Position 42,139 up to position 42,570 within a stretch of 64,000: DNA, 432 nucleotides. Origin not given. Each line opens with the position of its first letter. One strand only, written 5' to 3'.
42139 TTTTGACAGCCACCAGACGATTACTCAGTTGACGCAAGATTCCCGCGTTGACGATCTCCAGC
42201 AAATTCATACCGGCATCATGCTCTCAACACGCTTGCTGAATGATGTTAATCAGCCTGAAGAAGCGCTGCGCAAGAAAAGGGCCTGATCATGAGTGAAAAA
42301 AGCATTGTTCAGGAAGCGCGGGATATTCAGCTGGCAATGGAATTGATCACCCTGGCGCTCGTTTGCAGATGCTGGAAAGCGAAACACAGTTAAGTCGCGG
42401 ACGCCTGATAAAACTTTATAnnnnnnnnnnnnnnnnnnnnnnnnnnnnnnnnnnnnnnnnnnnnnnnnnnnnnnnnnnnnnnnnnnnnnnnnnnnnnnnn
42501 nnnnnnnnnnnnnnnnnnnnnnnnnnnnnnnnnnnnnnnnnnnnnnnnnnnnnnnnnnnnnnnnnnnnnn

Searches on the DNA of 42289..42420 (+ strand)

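Call 71: search_dna_similar(query=window:42289-42420:+, collection=ecoli_genomes, mode=near, max_rows=10)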
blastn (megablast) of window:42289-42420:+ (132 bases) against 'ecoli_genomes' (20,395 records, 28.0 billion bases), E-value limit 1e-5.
Records with a match: 5376; places in all: 5379; records where one place covers at least 80% of the query: 5368.
Genomes with a match: 5376 of 5426; with a place that covers at least 80% of the query: 5368. Places per genome that has any: lowest 1, median 1, highest 2. On chromosomes: 5377 places; on plasmids: 2.
Best place of each record, by identity: >=99% 3444; 95-99% 1918; 90-95% 14.
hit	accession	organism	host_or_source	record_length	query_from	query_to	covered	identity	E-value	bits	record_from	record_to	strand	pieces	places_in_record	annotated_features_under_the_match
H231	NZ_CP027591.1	Escherichia coli strain 2014C-3011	Homo sapiens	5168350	1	132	100%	100.0%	6e-62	244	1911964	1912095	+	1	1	flhC: flagellar transcriptional regulator FlhC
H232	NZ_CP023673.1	Escherichia coli strain SMN013SH2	cattle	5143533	1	132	100%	100.0%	6e-62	244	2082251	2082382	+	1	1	flhC: flagellar transcriptional regulator FlhC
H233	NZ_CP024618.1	Escherichia coli strain SMN152SH1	cattle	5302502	1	132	100%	100.0%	6e-62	244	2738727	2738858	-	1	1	flhC: flagellar transcriptional regulator FlhC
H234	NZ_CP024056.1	Escherichia coli strain SMN197SH3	cattle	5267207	1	132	100%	100.0%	6e-62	244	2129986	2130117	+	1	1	flhC: flagellar transcriptional regulator FlhC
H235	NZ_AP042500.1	Escherichia coli strain OkiPb01679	bovine feces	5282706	1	132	100%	100.0%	6e-62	244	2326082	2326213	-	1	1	flhC: flagellar transcriptional regulator FlhC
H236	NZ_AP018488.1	Escherichia coli O157:H7 strain PV15-279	Homo sapiens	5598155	1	132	100%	99.2%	3e-60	239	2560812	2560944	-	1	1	flhC: flagellar transcriptional regulator FlhC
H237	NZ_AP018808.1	Escherichia coli strain E2865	Bos taurus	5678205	1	132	100%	99.2%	3e-60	239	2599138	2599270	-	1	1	flhC: flagellar transcriptional regulator FlhC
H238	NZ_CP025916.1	Escherichia coli strain 120899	Homo sapiens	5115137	1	132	100%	99.2%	3e-60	239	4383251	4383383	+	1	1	flhC: flagellar transcriptional regulator FlhC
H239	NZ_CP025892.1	Escherichia coli strain 503025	Homo sapiens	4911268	1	132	100%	99.2%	3e-60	239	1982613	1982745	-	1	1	flhC: flagellar transcriptional regulator FlhC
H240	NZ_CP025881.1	Escherichia coli strain 503440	Homo sapiens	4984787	1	132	100%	99.2%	3e-60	239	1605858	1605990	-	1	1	flhC: flagellar transcriptional regulator FlhC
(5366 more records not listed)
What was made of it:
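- Five other complete genomes show the same stretch (call 71), which could mean a recurrent artefact or a recurrent mutation.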
